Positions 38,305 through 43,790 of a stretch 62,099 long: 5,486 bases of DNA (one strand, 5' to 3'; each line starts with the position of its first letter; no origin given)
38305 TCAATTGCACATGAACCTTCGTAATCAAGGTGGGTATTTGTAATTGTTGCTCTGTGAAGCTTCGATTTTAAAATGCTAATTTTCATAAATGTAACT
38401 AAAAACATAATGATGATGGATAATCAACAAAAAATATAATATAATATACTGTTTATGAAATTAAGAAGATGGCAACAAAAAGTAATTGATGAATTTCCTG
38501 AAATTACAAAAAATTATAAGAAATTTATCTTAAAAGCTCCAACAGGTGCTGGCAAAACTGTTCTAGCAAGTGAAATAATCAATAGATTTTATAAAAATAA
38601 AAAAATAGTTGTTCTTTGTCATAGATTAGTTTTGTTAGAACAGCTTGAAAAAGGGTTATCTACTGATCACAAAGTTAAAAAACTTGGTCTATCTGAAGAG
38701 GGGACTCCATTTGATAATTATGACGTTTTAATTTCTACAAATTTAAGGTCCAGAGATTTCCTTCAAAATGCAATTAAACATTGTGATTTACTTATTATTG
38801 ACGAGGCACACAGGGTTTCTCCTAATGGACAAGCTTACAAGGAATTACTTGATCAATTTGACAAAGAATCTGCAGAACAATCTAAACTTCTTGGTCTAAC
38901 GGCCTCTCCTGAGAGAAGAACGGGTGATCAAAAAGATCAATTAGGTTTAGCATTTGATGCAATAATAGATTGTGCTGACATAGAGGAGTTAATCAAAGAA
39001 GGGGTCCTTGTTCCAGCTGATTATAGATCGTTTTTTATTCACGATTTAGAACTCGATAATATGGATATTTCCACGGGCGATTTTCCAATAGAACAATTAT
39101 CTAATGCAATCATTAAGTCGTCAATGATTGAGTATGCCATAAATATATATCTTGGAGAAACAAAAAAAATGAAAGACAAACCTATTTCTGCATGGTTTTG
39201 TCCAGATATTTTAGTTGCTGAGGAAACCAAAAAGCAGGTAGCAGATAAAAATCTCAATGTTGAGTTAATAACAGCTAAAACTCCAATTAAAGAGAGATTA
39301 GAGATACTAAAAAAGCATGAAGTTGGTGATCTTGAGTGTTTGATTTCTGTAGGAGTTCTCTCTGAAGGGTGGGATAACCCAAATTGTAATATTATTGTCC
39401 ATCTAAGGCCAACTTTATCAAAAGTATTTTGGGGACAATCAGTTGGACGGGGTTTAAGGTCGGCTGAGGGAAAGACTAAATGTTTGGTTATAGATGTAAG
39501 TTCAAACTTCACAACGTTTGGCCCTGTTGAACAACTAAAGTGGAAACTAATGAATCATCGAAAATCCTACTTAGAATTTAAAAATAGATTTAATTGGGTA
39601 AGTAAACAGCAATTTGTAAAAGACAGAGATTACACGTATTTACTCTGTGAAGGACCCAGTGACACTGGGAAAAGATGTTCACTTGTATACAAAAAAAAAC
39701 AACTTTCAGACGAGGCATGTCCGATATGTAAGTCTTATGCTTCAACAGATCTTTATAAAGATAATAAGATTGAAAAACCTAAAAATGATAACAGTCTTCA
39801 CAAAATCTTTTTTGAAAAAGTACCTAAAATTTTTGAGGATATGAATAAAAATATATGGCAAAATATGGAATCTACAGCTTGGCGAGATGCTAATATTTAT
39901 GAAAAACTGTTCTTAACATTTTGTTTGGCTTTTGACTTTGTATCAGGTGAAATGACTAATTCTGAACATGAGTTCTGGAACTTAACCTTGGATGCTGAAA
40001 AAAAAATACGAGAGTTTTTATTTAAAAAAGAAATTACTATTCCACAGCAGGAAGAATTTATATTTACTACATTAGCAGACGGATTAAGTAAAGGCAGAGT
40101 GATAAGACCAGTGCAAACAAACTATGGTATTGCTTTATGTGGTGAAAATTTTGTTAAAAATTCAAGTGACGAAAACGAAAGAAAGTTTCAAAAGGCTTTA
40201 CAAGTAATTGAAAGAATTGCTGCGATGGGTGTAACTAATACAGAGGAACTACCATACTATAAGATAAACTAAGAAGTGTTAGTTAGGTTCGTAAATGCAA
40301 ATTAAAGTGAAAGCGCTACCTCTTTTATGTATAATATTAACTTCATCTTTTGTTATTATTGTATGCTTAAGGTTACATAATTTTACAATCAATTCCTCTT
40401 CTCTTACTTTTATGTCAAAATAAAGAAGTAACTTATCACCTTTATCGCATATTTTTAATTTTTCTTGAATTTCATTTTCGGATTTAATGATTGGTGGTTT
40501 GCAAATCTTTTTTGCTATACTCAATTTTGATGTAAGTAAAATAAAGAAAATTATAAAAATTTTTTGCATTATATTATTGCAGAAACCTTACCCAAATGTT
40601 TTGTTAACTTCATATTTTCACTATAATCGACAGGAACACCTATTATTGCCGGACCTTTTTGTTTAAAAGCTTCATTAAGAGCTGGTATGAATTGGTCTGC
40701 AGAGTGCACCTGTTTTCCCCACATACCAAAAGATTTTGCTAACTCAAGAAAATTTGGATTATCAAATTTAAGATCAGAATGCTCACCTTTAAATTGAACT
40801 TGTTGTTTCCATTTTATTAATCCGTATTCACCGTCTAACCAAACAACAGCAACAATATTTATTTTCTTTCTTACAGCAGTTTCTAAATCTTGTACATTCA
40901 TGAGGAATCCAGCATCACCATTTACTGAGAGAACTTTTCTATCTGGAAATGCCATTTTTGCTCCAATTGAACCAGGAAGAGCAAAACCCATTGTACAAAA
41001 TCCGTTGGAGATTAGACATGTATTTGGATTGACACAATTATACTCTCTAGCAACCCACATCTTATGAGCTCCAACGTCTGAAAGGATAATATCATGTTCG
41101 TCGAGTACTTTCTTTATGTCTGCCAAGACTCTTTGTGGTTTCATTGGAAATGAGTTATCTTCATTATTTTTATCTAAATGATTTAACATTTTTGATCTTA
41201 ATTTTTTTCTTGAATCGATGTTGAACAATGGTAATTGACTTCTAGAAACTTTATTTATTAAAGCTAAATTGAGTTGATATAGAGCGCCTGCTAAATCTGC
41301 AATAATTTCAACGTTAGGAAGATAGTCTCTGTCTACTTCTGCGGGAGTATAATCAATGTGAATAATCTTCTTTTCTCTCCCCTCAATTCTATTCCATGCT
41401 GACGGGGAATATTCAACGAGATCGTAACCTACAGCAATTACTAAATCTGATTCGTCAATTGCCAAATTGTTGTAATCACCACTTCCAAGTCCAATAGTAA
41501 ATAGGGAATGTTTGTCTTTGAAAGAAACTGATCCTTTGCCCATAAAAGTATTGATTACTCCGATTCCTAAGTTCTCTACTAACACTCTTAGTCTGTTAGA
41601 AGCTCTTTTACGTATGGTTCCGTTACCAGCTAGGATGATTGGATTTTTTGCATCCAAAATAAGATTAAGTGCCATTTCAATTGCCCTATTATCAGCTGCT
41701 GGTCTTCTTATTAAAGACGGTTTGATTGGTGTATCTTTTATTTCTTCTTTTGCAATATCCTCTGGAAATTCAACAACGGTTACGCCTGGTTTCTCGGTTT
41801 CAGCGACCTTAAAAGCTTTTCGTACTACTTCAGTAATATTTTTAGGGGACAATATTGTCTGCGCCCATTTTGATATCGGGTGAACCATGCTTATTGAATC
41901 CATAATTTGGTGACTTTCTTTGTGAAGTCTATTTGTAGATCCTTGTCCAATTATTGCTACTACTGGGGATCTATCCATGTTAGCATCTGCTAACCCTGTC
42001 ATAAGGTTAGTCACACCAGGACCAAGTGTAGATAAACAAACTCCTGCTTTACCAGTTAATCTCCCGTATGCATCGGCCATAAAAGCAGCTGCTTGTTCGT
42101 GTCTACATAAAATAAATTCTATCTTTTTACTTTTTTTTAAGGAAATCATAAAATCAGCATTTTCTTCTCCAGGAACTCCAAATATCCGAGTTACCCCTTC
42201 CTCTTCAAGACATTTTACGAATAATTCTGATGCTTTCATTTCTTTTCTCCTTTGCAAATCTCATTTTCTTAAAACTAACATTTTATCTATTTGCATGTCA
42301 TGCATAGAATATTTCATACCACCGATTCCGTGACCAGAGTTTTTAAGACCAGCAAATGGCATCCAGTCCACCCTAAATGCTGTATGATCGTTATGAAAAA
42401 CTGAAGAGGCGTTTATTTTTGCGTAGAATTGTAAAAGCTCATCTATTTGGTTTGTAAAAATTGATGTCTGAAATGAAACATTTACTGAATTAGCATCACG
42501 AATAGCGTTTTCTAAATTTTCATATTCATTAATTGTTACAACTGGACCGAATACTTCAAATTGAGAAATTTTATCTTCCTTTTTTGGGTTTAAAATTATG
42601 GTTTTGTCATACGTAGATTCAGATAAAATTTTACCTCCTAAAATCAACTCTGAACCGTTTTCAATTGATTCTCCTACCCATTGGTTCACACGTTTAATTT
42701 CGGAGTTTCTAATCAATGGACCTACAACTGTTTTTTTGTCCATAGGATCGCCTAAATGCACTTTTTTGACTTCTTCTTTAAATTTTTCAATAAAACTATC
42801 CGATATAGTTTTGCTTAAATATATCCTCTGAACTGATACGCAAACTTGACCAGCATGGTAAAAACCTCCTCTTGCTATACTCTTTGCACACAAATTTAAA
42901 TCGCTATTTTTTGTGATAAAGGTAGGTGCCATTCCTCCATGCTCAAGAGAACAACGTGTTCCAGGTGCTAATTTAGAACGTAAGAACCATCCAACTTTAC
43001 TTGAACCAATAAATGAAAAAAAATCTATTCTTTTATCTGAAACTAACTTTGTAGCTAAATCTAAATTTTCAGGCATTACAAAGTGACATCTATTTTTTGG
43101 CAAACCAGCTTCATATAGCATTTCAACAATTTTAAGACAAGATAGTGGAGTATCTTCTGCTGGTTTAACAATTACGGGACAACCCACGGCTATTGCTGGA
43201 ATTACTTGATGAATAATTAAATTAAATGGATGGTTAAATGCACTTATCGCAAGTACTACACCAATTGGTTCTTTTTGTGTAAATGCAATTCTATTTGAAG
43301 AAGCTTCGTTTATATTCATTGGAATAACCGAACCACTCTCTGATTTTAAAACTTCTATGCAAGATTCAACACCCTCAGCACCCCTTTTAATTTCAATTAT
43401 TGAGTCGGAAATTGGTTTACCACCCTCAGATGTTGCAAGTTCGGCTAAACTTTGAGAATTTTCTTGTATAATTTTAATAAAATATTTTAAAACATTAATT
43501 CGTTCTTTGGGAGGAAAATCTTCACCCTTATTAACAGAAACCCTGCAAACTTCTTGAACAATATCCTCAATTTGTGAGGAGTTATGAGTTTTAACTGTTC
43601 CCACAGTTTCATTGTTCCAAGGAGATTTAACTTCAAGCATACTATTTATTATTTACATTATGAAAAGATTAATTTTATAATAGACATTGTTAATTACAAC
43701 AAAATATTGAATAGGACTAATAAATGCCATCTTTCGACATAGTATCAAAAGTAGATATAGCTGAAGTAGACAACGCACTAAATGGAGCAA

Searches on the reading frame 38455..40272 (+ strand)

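Call 15: search_protein_families(library=pfam, proteins=[window:38455-40272:+], max_evalue=0.00001)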
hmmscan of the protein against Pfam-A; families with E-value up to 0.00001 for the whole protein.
window:38455-40272:+ (605 aa): 3 families
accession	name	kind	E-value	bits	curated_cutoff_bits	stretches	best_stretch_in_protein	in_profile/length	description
PF04851.21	ResIII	-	2.9e-22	79.8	22.5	1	1-154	2-164/164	Type III restriction enzyme, res subunit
PF00270.35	DEAD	-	2.3e-14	53.9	26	1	7-154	4-162/167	DEAD/DEAH box helicase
PF00271.37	Helicase_C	-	2.4e-08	34.6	23.5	1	248-335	21-108/110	Helicase conserved C-terminal domain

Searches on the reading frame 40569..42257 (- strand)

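Call 16: search_protein_families(library=pfam, proteins=[window:40569-42257:-], max_evalue=0.00001)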
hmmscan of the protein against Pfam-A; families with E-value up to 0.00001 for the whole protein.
window:40569-42257:- (562 aa): 3 families
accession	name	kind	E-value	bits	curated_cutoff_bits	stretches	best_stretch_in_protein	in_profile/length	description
PF02775.26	TPP_enzyme_C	-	3.7e-43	147.4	21.9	1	394-540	1-150/151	Thiamine pyrophosphate enzyme, C-terminal TPP binding domain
PF02776.23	TPP_enzyme_N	-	1.6e-39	134.8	26.8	1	7-123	1-118/119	Thiamine pyrophosphate enzyme, N-terminal TPP binding domain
PF00205.28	TPP_enzyme_M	-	4.6e-30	104.6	30.4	1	193-329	1-137/137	Thiamine pyrophosphate enzyme, central domain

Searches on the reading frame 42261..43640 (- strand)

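Call 16: search_protein_families(library=pfam, proteins=[window:42261-43640:-], max_evalue=0.00001)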
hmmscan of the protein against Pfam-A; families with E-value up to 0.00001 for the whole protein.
window:42261-43640:- (459 aa): 1 family
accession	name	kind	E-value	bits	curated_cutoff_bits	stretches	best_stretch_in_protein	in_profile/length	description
PF00171.27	Aldedh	-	4.5e-114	382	23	1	2-450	9-456/461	Aldehyde dehydrogenase family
